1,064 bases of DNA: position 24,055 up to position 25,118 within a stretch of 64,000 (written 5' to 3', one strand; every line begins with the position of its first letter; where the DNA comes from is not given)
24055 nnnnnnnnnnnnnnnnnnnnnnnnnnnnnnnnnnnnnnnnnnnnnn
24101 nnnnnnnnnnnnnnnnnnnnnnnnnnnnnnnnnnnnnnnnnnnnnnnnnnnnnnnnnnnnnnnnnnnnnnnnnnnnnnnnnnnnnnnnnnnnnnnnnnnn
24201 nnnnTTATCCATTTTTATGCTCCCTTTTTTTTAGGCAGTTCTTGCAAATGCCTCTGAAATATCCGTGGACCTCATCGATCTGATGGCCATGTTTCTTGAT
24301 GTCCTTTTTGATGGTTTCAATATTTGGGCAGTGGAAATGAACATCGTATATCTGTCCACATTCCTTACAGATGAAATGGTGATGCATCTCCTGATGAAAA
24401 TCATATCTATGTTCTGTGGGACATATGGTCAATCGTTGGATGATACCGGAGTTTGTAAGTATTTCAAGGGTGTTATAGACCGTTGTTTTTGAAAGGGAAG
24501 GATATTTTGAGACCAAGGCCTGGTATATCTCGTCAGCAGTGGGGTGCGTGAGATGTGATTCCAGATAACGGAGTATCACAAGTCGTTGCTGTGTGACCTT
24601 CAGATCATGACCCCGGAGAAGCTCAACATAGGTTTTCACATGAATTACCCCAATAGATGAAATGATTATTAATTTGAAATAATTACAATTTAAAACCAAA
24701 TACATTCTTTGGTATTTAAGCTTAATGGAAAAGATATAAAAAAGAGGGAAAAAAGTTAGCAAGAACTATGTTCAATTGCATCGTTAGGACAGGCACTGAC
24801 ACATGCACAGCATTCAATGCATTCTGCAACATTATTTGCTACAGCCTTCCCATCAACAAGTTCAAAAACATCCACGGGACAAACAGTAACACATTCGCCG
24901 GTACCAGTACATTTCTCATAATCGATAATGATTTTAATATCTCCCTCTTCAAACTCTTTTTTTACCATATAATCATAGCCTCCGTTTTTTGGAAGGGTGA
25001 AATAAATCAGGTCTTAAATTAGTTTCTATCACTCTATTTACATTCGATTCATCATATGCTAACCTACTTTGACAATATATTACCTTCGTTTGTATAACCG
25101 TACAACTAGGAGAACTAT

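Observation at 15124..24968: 17-gene co-directional oxygen/ROS-defence supercluster led by a Fur/PerR-like regulator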

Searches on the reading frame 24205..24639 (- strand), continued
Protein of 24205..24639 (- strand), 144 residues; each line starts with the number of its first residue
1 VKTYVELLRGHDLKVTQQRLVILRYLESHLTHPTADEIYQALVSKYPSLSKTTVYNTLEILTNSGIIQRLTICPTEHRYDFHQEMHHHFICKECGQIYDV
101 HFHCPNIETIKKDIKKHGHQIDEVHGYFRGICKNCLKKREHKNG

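Call 59: find_encoding_contigs(protein=P0223, flank=10000, max_places=1)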
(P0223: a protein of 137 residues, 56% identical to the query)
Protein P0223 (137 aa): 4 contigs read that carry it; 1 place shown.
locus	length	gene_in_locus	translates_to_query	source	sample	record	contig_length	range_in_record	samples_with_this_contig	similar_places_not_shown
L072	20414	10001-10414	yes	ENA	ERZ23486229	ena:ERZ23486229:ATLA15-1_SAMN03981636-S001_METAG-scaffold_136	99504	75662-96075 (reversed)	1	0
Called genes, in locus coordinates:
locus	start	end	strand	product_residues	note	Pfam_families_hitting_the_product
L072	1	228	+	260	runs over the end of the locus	PF01791:DeoC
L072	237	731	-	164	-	PF00258:Flavodoxin_1 (weak), PF03358:FMN_red (weak), PF12641:Flavodoxin_3 (faint), PF12682:Flavodoxin_4 (weak), PF12724:Flavodoxin_5 (faint)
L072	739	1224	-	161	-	PF00339:Arrestin_N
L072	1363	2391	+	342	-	PF08240:ADH_N, PF16912:Glu_dehyd_C, PF00107:ADH_zinc_N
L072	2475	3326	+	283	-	PF01040:UbiA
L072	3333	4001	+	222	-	-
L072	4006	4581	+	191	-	PF02223:Thymidylate_kin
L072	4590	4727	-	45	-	-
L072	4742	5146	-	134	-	PF00293:NUDIX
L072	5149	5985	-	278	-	PF13507:GATase_5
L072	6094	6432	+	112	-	PF02311:AraC_binding, PF07883:Cupin_2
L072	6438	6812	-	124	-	PF01475:FUR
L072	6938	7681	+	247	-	PF02535:Zip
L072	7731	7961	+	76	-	PF01455:HupF_HypC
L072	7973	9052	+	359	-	PF01924:HypD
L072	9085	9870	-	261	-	PF11345:DUF3147 (faint)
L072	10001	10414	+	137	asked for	PF01475:FUR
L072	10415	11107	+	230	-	PF01613:Flavin_Reduct, PF00301:Rubredoxin, PF21349:RUBY_RBDX (faint)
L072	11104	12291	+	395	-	PF00753:Lactamase_B, PF19583:ODP, PF00258:Flavodoxin_1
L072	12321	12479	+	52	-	-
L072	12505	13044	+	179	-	PF00011:HSP20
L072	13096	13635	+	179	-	PF00210:Ferritin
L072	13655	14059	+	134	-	PF13596:PAS_10, PF08448:PAS_4 (weak)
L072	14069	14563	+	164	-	PF02915:Rubrerythrin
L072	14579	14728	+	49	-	-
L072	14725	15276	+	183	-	PF02915:Rubrerythrin, PF23458:DUF7130 (weak), PF21349:RUBY_RBDX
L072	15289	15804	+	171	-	PF02915:Rubrerythrin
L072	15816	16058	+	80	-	PF01206:TusA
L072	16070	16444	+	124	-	PF02635:DsrE, PF13686:DrsE_2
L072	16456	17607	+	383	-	PF00266:Aminotran_5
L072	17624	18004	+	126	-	PF01592:NifU_N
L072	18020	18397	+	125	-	PF06397:Desulfoferrod_N, PF01880:Desulfoferrodox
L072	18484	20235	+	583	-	PF01364:Peptidase_C25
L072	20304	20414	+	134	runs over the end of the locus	PF00085:Thioredoxin, PF13098:Thioredoxin_2, PF13192:Thioredoxin_3 (weak)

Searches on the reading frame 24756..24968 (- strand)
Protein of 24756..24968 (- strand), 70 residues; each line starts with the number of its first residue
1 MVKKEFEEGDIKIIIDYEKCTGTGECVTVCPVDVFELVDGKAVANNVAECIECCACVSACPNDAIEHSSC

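Call 3: search_protein_families(library=pfam, proteins=[window:24756-24968:-], max_evalue=0.01)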
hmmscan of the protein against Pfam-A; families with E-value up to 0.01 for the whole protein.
window:24756-24968:- (70 aa): 14 families
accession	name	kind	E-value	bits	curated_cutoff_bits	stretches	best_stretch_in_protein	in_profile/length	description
PF00037.32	Fer4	-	7.5e-12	45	21.1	2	13-35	1-23/24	4Fe-4S binding domain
PF13237.11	Fer4_10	-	8.8e-12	45.2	25.5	1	12-61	1-53/53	4Fe-4S dicluster domain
PF12838.12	Fer4_7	-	9.2e-10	39.3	27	1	6-34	24-52/52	4Fe-4S dicluster domain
PF12797.12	Fer4_2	-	2.5e-08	33.8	24.5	1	12-32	2-22/22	4Fe-4S binding domain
PF13187.11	Fer4_9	-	7.6e-08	32.7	27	1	19-65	1-52/52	4Fe-4S dicluster domain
PF13183.11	Fer4_8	-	6.5e-07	30.2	27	1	16-34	50-68/68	4Fe-4S dicluster domain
PF12837.12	Fer4_6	-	1.1e-06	28.7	25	1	13-35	2-24/24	4Fe-4S binding domain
PF12798.12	Fer4_3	-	5.1e-06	27.4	27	1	20-33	1-14/15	4Fe-4S binding domain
PF12800.12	Fer4_4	-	6.3e-06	26.5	24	1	17-32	1-16/17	4Fe-4S binding domain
PF14697.11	Fer4_21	-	7.1e-06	26.5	35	1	14-35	35-57/59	4Fe-4S dicluster domain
PF13534.11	Fer4_17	-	1.6e-05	25.8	22.2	0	44-63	40-59/61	4Fe-4S dicluster domain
PF25160.1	LdpA_Fe-S-bd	-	1.8e-05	24.8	27.6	1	17-36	25-44/49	LdpA Fe-S cluster-binding domain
PF13484.11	Fer4_16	-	3e-05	25.1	30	0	19-32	52-65/66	4Fe-4S double cluster binding domain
PF13459.11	Fer4_15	-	0.00035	21.7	22.4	1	13-43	1-31/66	4Fe-4S single cluster domain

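Call 15: search_protein_families(library=ncbifam, proteins=[window:24756-24968:-], max_evalue=0.001)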
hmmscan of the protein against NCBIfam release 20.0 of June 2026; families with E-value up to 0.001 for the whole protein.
window:24756-24968:- (70 aa): 62 families (the best 25 are shown)
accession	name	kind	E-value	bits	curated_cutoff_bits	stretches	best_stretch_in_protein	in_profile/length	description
NF043039.1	HgcAB_like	equivalog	3.9e-14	53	285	1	8-65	290-349/350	HgcAB-like fusion protein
NF040864.1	HgcB_ferredoxin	equivalog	1.3e-13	50.6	99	1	14-67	10-63/93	mercury methylation ferredoxin HgcB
NF006221.0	PRK08348.1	subfamily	1.7e-11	44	124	1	12-69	38-96/136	NADH-plastoquinone oxidoreductase subunit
NF038196.1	ferrodoxin_EFR1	subfamily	1.8e-10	41.3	75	1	6-67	173-231/242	EFR1 family ferrodoxin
TIGR04395.1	cutC_activ_rSAM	equivalog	3.5e-09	36.4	360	1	8-66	44-104/309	choline TMA-lyase-activating enzyme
NF058577.1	FdxA_fam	equivalog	2.4e-08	34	65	1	7-33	25-51/52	4Fe-4S ferredoxin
TIGR03294.1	FrhG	equivalog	3.7e-08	33.4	245.5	1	14-64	170-219/228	coenzyme F420 hydrogenase subunit gamma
TIGR02700.1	flavo_MJ0208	hypoth_equivalog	8.5e-08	31.7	251.35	1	6-67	132-196/234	dihydromethanopterin reductase (acceptor)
NF042909.1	FMH_DH_FwdF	exception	1.1e-07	31.3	375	1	2-66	244-312/336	tungsten-dependent formylmethanofuran dehydrogenase subunit FwdF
NF005503.0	PRK07118.1-2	equivalog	2.4e-07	30.3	252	1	19-66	139-185/292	RnfABCDGE type electron transport complex subunit B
NF041836.1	rnfB_Methano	equivalog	3.2e-07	30.1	445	1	19-66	142-189/265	Rnf electron transport complex subunit RnfB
NF038355.1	FDH3_beta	equivalog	4.2e-07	30.2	240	1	5-64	42-100/180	formate dehydrogenase FDH3 subunit beta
TIGR03048.1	PS_I_psaC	equivalog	4.3e-07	30.1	130.65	1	17-41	7-31/80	photosystem I iron-sulfur center protein PsaC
NF045874.1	Vhu_polyferre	exception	4.6e-07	28.9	600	1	15-65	125-174/381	F420-non-reducing hydrogenase associated-polyferredoxin VhuB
NF040770.1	hetero_SS_HdrA2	exception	5.7e-07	28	1100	1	4-67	563-625/777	CoB-CoM heterodisulfide reductase HdrA2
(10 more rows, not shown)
